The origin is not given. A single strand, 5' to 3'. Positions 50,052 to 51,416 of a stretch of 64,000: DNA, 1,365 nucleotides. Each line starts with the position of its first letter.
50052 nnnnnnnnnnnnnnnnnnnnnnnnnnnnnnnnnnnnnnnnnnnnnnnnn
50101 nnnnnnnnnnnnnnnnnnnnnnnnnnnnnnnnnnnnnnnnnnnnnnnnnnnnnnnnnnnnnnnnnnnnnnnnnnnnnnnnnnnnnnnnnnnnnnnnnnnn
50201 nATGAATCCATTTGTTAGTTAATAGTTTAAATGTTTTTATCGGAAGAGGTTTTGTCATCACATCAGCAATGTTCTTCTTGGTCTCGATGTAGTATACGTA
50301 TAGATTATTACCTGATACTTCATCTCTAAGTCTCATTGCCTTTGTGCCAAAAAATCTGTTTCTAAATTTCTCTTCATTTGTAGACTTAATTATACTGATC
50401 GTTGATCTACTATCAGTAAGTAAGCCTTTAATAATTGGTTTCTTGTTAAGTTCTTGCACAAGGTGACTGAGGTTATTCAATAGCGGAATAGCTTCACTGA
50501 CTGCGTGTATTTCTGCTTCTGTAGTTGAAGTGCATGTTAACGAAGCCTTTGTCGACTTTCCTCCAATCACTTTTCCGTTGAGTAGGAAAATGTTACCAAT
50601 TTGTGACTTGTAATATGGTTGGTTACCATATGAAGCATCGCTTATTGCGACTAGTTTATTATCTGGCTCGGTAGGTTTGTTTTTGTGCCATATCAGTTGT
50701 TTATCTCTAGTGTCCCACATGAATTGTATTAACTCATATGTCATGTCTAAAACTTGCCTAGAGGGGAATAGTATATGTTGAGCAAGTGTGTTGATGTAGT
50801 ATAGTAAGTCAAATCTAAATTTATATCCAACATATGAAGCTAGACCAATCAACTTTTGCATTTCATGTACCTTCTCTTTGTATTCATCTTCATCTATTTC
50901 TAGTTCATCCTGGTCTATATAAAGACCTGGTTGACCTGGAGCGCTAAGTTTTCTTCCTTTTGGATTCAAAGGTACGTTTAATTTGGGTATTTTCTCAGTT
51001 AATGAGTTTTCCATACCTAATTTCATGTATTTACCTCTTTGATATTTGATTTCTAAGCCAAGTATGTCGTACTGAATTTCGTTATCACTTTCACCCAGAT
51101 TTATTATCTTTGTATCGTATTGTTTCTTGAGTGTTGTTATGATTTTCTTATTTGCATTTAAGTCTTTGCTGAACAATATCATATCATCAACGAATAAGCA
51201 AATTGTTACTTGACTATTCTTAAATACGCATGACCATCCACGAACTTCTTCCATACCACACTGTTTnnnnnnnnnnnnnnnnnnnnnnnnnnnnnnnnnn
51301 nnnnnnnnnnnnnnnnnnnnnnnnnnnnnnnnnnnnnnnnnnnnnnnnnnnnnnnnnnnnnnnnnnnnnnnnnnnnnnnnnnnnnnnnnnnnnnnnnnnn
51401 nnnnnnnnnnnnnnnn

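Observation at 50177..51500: Mosaic Ty1: the 3' 1.3 kb of the minus-strand Ty1 is nearly identical to the neighbouring Ty2 and unlike the other Ty1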

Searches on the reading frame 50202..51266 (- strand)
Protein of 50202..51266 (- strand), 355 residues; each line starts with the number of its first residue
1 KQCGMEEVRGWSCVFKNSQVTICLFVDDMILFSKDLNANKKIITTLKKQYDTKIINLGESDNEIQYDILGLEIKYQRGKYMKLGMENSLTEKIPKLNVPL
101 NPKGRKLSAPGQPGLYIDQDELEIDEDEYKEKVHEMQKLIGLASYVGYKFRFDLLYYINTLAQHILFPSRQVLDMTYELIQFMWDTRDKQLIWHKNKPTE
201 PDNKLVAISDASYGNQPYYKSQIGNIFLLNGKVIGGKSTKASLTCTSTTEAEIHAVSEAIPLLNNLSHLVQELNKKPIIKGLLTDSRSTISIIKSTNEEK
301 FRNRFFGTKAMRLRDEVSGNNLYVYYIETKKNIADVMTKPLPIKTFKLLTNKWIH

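Call 23: find_homologous_proteins(query=window:50202-51266:-, max_evalue=1e-50)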
Query seq(355 aa) (355 aa): 10 proteins with E <= 1e-50 among 1623 candidates.
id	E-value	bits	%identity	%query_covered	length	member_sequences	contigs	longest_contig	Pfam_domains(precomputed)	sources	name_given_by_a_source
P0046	1.6e-213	726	90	100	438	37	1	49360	PF07727.20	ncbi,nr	ncbi:hypothetical protein SCY_3861 [Saccharomyces cerevisiae YJM789]|nr:hypothetical protein SCY_386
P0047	1.0e-127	444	90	61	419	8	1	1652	PF07727.20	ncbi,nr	ncbi:hypothetical protein FZC27_7947g3704 [Saccharomyces cerevisiae]|nr:hypothetical protein FZC27_7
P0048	2.0e-106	374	59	83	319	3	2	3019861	PF07727.20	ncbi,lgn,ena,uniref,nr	ncbi:hypothetical protein NCAS_0A05800 [Naumovozyma castellii]|uniref:Reverse transcriptase Ty1/copi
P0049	1.3e-97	345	89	48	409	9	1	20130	PF07727.20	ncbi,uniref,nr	ncbi:hypothetical protein SKUD_193209 [Saccharomyces kudriavzevii IFO 1802]|uniref:Reverse transcrip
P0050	6.0e-94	333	47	94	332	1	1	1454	-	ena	-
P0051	7.2e-84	300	47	88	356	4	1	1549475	-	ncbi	ncbi:Ty1/Copia family ribonuclease HI NDAI_0B00750, partial [Naumovozyma dairenensis CBS 421]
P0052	1.6e-83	299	45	88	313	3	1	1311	-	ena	-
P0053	2.4e-74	269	48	77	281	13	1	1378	-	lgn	-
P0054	1.4e-63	233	43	76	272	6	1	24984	-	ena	-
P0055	1.3e-53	201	52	52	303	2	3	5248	PF07727.20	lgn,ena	-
